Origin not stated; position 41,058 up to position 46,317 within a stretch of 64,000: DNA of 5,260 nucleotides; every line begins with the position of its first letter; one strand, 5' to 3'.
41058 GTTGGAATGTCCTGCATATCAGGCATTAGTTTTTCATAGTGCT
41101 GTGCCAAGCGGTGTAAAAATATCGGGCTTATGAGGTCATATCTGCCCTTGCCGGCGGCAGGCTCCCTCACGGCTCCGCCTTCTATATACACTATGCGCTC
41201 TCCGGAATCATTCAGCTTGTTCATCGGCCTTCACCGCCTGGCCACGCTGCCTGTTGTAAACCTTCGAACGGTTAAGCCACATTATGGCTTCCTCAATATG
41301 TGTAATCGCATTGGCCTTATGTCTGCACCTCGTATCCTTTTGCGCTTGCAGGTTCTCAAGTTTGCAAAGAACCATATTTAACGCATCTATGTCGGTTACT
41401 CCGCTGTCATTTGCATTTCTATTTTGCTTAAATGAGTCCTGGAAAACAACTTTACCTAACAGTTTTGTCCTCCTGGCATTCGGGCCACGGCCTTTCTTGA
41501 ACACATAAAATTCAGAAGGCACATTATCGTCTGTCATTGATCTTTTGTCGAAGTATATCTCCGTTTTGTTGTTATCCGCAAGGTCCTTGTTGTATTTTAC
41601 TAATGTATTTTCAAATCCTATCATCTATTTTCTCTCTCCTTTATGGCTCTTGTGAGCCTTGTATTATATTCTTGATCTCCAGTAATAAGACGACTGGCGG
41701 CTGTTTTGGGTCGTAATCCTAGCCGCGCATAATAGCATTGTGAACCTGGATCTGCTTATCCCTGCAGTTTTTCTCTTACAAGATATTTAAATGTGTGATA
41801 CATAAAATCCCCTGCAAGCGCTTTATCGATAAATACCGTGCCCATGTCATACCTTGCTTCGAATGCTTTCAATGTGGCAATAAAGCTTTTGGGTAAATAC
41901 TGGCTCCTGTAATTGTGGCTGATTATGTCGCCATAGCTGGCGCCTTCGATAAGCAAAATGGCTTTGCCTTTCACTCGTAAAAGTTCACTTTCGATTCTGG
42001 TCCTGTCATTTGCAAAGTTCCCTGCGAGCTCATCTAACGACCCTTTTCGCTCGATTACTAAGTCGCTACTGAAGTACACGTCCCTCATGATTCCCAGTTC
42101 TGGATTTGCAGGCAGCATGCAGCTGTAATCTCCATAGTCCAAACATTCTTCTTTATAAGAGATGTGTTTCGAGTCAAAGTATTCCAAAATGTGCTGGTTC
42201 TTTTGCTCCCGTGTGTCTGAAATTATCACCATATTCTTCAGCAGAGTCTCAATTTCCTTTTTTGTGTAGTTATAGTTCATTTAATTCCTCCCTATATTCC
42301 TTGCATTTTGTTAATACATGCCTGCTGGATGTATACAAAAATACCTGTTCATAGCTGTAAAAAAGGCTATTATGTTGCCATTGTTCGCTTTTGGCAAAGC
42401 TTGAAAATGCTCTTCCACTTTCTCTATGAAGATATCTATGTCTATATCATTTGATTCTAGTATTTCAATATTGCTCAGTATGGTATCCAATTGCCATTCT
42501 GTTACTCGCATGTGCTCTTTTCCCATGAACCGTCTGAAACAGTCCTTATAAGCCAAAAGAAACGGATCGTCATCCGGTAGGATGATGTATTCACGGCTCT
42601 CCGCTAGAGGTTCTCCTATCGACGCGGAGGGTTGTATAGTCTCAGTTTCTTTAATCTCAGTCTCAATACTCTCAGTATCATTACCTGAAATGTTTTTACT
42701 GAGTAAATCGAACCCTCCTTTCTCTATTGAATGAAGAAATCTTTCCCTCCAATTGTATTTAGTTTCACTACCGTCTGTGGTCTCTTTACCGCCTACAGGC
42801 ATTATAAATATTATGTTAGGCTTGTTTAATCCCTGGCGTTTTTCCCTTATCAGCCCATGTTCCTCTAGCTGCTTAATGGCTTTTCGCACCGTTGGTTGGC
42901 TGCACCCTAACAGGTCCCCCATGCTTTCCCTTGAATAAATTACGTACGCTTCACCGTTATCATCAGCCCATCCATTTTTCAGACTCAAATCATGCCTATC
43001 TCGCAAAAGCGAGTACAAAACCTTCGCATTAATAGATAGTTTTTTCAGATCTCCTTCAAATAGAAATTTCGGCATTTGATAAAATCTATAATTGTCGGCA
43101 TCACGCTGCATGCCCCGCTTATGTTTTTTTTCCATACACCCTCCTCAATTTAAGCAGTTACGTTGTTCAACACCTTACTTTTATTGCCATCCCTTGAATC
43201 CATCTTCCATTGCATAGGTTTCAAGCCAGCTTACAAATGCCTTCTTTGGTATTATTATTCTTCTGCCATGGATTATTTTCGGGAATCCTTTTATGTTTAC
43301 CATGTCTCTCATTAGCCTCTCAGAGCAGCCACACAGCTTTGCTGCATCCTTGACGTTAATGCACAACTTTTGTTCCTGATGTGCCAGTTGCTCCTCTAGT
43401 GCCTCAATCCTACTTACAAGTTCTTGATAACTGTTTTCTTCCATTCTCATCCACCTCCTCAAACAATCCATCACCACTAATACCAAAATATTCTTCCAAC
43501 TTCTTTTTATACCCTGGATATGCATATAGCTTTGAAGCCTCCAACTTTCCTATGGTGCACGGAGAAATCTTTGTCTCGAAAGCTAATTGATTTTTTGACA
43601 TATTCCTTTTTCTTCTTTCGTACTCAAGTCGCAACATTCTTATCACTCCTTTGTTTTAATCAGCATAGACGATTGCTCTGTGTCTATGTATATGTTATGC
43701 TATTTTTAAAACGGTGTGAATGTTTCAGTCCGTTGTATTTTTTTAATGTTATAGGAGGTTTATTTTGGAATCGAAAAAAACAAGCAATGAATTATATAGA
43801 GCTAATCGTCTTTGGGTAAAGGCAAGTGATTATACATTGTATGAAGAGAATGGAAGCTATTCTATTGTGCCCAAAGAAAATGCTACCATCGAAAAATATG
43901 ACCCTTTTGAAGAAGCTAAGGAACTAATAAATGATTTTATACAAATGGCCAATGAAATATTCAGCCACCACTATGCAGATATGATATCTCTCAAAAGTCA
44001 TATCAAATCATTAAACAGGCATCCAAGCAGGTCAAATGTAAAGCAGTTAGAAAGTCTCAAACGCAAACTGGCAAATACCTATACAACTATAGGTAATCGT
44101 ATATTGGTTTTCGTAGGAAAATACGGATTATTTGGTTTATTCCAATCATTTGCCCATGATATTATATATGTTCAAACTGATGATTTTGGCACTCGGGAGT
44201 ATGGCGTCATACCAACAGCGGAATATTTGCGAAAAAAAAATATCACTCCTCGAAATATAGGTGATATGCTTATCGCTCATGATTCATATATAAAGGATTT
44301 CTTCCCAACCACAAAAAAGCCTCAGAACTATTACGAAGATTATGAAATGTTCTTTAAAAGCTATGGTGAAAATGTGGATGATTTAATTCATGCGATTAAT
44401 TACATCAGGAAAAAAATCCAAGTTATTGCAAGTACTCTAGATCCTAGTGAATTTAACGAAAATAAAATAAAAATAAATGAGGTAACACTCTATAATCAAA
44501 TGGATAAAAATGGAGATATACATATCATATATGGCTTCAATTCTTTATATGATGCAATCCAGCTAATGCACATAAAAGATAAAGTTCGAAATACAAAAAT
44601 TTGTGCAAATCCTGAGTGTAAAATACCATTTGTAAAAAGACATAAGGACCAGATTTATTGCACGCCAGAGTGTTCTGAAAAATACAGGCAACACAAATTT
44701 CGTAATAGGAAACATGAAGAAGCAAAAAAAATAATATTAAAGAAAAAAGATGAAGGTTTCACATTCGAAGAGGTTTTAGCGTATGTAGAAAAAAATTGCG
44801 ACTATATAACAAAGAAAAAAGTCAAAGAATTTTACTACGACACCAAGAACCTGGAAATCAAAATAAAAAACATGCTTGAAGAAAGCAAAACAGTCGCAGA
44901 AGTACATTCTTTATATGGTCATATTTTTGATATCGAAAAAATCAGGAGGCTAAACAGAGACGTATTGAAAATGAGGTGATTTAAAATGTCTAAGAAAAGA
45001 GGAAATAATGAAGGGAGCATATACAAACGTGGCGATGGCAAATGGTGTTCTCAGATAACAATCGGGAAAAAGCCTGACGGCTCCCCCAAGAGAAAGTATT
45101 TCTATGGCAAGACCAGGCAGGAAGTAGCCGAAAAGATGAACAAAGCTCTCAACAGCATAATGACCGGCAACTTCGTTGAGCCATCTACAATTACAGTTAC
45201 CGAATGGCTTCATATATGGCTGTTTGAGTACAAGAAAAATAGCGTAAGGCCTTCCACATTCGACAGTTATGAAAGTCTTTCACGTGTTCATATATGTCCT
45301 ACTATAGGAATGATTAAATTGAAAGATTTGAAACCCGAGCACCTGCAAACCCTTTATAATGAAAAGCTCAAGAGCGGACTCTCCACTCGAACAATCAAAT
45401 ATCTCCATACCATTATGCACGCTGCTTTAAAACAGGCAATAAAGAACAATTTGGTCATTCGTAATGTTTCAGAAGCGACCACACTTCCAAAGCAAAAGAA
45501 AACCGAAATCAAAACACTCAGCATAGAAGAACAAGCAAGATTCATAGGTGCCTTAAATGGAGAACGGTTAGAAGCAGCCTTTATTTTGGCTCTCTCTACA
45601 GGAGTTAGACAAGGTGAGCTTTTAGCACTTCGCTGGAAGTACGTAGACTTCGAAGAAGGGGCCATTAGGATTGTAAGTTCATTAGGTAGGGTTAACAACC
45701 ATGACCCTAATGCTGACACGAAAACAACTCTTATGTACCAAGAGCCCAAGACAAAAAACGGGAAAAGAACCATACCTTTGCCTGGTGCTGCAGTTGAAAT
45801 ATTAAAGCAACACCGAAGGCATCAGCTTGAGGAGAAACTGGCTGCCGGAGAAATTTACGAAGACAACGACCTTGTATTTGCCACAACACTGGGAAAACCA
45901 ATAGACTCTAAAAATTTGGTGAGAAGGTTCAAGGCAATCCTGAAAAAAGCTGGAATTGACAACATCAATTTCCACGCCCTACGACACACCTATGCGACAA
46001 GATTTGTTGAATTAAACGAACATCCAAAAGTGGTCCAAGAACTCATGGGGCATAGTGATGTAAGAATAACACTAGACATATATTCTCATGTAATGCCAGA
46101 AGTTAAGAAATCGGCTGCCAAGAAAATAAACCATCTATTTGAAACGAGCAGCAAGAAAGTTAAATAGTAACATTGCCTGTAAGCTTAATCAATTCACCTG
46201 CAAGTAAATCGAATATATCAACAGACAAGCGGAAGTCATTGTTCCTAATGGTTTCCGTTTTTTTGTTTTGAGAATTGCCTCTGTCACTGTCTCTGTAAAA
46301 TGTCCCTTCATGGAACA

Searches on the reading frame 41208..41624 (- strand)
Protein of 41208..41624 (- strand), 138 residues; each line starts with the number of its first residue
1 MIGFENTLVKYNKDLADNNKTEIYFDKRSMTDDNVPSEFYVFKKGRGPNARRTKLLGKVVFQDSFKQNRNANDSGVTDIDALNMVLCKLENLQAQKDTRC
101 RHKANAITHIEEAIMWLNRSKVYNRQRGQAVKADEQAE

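Call 69: search_protein_families(library=pfam, proteins=[window:41208-41624:-], max_evalue=0.001)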
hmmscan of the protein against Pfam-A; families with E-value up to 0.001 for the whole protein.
window:41208-41624:- (138 aa): 1 family
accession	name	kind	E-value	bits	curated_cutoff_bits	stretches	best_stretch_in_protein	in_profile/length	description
PF24729.2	Acb2_Tad1_hairpin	-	7e-08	33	27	1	88-120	26-55/58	Acb2/Tad1, hairpin domain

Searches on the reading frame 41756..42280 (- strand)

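Call 69: search_protein_families(library=pfam, proteins=[window:41756-42280:-], max_evalue=0.001)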
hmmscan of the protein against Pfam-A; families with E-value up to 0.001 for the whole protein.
window:41756-42280:- (174 aa): 1 family
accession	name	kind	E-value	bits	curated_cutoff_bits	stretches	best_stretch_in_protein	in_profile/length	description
PF02732.21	ERCC4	-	1.3e-11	45.1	24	1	22-153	2-129/140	ERCC4 domain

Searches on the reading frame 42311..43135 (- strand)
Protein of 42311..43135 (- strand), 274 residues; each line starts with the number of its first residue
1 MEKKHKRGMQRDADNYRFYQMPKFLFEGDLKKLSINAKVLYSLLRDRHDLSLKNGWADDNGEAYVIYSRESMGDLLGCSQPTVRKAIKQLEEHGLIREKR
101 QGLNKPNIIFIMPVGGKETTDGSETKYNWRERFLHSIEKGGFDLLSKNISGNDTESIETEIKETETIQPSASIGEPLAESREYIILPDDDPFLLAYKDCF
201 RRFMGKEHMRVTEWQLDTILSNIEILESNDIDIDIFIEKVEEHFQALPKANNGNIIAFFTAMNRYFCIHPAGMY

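Call 69: search_protein_families(library=pfam, proteins=[window:42311-43135:-], max_evalue=0.001)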
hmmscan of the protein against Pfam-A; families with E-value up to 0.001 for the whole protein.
window:42311-43135:- (274 aa): 3 families
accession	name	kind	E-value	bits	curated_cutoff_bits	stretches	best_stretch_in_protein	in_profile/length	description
PF06970.17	RepA_N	-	3.2e-22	78.6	30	1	17-90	2-76/76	Replication initiator protein A (RepA) N-terminus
PF13545.12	HTH_Crp_2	-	3e-06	27.5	27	1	61-100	17-56/70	Crp-like helix-turn-helix domain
PF13730.12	HTH_36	-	3.6e-06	27.1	25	1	34-96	4-55/55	Helix-turn-helix domain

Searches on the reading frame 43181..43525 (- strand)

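Call 69: search_protein_families(library=pfam, proteins=[window:43181-43525:-], max_evalue=0.001)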
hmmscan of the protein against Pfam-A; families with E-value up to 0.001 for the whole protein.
window:43181-43525:- (114 aa): 1 family
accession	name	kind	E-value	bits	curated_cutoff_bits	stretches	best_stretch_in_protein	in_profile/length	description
PF12728.13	HTH_17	-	4.6e-09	36.8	27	1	57-103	3-49/51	Helix-turn-helix domain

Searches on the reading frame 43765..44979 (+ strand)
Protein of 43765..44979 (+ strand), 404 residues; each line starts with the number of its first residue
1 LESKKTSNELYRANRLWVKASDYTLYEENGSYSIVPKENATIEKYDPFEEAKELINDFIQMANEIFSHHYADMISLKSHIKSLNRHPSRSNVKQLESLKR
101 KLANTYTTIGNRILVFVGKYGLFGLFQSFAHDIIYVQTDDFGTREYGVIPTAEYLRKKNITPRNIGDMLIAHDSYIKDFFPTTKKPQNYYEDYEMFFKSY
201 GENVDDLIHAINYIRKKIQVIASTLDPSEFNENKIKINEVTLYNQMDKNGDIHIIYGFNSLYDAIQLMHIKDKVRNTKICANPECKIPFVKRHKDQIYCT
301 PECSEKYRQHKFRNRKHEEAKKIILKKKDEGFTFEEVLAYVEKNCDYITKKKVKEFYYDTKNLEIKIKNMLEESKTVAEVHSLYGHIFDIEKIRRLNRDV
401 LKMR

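Call 69: search_protein_families(library=pfam, proteins=[window:43765-44979:+], max_evalue=0.001)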
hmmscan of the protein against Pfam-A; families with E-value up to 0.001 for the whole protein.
window:43765-44979:+ (404 aa): 1 family
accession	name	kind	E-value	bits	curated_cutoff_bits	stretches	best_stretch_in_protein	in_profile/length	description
PF11706.13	zf-CGNR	-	0.00014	22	24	1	278-316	3-44/44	CGNR zinc finger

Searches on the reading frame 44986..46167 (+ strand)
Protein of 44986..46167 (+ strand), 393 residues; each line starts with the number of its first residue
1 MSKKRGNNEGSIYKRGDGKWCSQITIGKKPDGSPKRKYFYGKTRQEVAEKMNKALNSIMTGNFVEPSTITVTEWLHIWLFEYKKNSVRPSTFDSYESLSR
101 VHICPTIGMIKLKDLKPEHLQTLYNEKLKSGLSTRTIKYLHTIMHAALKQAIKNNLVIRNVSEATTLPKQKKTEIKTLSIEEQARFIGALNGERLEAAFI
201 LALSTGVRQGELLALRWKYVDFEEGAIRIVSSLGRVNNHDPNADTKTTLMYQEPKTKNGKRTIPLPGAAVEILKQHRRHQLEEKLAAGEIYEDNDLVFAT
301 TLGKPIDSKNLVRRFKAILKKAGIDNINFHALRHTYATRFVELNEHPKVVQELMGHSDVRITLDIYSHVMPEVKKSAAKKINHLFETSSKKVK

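Call 69: search_protein_families(library=pfam, proteins=[window:44986-46167:+], max_evalue=0.001)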
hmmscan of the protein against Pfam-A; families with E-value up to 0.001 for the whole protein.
window:44986-46167:+ (393 aa): 2 families
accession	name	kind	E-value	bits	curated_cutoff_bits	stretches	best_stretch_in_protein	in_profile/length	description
PF00589.27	Phage_integrase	-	4e-30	105.3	27.1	1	191-370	16-169/172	Phage integrase family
PF14659.12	Phage_int_SAM_3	-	1.2e-13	51.5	22.6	1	70-127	1-57/58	Phage integrase, N-terminal SAM-like domain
